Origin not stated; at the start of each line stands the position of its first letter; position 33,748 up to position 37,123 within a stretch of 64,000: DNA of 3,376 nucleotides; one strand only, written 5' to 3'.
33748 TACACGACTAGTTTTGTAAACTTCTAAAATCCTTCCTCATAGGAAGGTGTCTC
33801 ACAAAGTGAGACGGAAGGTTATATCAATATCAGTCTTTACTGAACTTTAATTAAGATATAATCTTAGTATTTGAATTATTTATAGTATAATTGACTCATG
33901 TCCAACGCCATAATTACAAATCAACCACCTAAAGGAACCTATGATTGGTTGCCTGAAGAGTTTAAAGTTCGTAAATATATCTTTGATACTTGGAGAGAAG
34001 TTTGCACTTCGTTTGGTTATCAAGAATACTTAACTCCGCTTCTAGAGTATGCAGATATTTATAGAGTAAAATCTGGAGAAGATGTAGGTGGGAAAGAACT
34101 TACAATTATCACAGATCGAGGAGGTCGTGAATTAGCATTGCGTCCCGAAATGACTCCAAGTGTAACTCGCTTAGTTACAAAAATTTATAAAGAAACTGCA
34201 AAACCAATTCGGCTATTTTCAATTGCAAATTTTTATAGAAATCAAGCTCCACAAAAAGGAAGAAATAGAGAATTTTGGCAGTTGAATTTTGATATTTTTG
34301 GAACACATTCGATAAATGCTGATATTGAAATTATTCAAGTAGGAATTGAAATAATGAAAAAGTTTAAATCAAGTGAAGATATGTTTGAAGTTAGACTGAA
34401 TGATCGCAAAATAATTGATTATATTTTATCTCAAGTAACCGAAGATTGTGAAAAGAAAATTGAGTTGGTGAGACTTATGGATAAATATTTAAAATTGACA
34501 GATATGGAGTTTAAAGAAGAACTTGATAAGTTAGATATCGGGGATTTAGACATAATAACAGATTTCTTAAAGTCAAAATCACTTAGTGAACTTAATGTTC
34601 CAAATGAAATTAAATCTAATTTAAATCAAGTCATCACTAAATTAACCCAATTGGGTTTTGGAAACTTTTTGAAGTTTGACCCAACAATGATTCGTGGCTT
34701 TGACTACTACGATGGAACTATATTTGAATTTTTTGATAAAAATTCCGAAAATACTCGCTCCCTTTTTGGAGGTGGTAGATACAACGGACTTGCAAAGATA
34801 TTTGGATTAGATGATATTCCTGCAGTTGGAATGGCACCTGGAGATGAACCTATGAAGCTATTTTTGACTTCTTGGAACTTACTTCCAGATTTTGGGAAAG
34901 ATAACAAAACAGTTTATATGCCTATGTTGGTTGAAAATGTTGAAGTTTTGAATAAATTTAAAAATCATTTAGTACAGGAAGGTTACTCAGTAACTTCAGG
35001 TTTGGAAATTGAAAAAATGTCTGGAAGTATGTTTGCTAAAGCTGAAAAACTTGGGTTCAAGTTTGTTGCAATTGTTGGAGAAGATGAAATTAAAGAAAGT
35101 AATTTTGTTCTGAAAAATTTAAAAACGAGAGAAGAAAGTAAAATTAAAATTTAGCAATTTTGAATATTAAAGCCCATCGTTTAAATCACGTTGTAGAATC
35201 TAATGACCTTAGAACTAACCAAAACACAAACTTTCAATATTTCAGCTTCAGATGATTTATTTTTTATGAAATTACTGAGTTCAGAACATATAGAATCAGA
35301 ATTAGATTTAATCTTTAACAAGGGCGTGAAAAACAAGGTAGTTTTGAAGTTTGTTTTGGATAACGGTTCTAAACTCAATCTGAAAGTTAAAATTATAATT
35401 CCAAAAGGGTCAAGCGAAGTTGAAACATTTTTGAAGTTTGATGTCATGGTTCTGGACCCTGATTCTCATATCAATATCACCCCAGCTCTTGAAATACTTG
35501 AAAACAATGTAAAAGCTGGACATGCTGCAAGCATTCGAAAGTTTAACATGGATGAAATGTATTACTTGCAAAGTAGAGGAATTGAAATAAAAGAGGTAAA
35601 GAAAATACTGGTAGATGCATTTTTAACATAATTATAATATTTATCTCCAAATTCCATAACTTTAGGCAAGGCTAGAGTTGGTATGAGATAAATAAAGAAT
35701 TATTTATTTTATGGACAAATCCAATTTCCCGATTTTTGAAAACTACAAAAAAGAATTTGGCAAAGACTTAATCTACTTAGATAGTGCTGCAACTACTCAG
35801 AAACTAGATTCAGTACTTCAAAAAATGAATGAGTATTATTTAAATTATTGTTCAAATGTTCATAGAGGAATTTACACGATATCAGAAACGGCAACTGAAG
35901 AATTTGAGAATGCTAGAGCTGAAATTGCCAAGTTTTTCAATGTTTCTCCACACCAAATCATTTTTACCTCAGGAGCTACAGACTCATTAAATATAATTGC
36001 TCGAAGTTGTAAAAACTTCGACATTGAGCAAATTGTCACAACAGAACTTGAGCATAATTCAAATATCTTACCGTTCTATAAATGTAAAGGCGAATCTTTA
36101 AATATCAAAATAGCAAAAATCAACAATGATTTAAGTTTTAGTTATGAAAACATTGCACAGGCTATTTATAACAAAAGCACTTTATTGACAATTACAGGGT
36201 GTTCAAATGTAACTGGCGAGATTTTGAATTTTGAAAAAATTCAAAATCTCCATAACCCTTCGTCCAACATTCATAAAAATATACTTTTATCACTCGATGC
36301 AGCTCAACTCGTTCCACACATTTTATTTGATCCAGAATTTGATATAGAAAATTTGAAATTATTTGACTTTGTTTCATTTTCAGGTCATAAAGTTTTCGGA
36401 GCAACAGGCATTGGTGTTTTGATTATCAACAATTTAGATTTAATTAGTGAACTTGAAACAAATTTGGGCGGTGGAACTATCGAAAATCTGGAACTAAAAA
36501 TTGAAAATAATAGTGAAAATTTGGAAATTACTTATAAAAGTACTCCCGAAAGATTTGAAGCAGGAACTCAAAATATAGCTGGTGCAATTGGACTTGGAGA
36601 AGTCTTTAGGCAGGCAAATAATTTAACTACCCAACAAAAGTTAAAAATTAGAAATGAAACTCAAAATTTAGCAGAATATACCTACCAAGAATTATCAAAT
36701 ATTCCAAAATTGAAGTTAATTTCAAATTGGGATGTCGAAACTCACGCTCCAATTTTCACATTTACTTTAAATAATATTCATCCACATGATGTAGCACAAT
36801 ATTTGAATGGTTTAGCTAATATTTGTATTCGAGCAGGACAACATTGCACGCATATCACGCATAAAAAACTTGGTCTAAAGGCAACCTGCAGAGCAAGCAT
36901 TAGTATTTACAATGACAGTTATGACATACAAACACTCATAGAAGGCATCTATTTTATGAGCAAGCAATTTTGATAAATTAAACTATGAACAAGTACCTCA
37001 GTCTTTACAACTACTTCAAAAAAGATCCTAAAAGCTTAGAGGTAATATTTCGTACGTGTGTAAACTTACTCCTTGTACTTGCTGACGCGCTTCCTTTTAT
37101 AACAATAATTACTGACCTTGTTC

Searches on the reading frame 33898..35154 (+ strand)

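Call 25: search_protein_families(library=pfam, max_evalue=0.001, proteins=[window:33898-35154:+])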
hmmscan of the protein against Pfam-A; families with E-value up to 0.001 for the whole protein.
window:33898-35154:+ (418 aa): 4 families
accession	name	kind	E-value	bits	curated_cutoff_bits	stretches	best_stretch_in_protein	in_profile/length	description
PF13393.11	tRNA-synt_His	-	6e-45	154.2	25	1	14-313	2-302/308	Histidyl-tRNA synthetase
PF00587.30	tRNA-synt_2b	-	2.5e-08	34.6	29.3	1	72-157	4-95/179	tRNA synthetase class II core domain (G, H, P, S and T)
PF03129.25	HGTP_anticodon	-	2.8e-06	27.8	21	1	347-418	14-84/94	Anticodon binding domain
PF01409.25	tRNA-synt_2d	-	0.00046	20.2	19.8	0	75-136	77-135/246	tRNA synthetases class II core domain (F)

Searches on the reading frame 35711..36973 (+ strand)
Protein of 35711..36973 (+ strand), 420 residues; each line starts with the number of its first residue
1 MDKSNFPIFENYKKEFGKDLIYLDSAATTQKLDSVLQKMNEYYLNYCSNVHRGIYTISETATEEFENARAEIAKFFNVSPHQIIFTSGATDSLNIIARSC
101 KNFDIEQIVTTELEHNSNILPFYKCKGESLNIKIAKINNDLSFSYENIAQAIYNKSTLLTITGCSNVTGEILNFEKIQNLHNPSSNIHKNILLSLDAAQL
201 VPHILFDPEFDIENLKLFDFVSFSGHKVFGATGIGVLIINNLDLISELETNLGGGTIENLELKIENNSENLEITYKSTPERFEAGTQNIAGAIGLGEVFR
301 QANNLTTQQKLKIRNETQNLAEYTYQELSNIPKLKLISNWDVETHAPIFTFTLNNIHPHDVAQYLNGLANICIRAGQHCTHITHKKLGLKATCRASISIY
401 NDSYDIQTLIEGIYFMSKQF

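Call 25: search_protein_families(library=pfam, max_evalue=0.001, proteins=[window:35711-36973:+])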
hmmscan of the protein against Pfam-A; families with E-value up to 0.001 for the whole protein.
window:35711-36973:+ (420 aa): 2 families
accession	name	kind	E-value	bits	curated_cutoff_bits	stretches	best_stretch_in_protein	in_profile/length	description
PF00266.25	Aminotran_5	-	1.7e-94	317.3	21.5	1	21-409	1-371/371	Aminotransferase class-V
PF00155.27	Aminotran_1_2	-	1.9e-07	31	19.7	1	65-182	44-173/361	Aminotransferase class I and II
